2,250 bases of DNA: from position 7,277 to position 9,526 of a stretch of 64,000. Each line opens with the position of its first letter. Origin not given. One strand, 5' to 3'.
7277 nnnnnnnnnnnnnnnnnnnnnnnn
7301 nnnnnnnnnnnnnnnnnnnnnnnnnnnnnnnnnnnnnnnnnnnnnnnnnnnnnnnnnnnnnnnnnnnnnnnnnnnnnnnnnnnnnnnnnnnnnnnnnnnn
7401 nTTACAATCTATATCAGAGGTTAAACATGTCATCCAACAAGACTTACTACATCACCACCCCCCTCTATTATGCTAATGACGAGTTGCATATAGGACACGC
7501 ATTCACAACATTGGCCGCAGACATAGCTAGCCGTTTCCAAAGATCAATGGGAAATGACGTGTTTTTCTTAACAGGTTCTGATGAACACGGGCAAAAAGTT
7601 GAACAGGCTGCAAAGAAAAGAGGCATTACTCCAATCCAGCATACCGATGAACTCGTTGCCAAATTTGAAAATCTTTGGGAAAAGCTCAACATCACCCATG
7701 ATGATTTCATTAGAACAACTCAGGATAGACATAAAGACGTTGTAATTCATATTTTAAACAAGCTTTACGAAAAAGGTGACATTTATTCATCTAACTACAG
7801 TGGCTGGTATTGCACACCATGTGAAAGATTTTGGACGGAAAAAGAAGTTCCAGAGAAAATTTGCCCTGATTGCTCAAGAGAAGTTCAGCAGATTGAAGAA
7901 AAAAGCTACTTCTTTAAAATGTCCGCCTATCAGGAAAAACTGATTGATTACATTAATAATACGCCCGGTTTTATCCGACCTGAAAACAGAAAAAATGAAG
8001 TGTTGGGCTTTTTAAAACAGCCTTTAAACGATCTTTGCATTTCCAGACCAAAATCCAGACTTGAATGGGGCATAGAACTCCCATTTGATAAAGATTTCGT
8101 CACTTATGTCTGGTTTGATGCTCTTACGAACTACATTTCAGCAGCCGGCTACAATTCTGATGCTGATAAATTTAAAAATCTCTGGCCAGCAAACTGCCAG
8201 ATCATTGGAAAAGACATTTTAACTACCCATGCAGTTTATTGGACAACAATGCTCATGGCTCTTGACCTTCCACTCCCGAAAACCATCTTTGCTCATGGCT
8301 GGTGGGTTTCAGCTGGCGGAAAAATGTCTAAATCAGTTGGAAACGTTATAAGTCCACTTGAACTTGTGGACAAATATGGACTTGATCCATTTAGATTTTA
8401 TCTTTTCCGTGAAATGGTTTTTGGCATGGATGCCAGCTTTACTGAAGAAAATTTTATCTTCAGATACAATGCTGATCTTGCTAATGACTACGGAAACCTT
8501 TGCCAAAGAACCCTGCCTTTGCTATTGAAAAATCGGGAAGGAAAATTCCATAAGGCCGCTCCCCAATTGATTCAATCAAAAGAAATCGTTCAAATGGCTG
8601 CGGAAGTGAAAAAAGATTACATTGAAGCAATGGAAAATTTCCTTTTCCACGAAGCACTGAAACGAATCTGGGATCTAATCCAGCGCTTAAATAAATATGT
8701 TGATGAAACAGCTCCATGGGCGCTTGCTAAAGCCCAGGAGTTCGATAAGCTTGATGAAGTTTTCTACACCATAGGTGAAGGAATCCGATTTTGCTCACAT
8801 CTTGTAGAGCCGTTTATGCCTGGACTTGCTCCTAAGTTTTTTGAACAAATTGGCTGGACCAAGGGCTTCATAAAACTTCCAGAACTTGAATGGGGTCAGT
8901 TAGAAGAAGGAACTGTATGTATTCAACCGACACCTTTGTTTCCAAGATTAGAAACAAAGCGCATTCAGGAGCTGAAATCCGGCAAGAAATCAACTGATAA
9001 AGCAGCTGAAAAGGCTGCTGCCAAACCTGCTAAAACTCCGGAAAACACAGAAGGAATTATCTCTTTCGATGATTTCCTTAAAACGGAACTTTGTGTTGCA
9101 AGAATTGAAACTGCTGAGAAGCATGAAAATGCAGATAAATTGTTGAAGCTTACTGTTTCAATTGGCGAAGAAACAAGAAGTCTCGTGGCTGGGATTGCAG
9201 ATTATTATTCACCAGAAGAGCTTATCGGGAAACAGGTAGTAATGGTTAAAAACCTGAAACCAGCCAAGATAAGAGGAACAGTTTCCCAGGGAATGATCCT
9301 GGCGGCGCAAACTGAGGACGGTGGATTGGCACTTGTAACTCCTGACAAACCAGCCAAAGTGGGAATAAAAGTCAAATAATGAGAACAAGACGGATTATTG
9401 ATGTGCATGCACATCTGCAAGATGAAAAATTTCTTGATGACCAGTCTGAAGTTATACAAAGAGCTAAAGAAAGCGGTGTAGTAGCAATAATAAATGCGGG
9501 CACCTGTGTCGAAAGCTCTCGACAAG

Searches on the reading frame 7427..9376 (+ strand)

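Call 51: search_protein_families(library=pfam, proteins=[window:7427-9376:+])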
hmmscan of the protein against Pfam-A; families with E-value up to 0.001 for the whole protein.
window:7427-9376:+ (650 aa): 6 families
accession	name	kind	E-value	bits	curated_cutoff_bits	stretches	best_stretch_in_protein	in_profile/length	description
PF09334.17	tRNA-synt_1g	-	9.7e-109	364.1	20.1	2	157-363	180-391/391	tRNA synthetases class I (M)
PF00133.28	tRNA-synt_1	-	1.2e-29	103.8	22.7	2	4-220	22-245/414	tRNA synthetases class I (I, L, M and V)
PF01588.26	tRNA_bind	-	1.8e-29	102.1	27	1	556-647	2-95/96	Putative tRNA binding domain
PF01406.26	tRNA-synt_1e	-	3e-12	47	27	1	17-123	20-125/301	tRNA synthetases class I (C) catalytic domain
PF08264.19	Anticodon_1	-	2.8e-07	31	25.1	1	385-478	2-96/148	Anticodon-binding domain of tRNA ligase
PF19303.5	Anticodon_3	-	0.00018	21.8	23.5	1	393-515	20-142/152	Anticodon binding domain of methionyl tRNA ligase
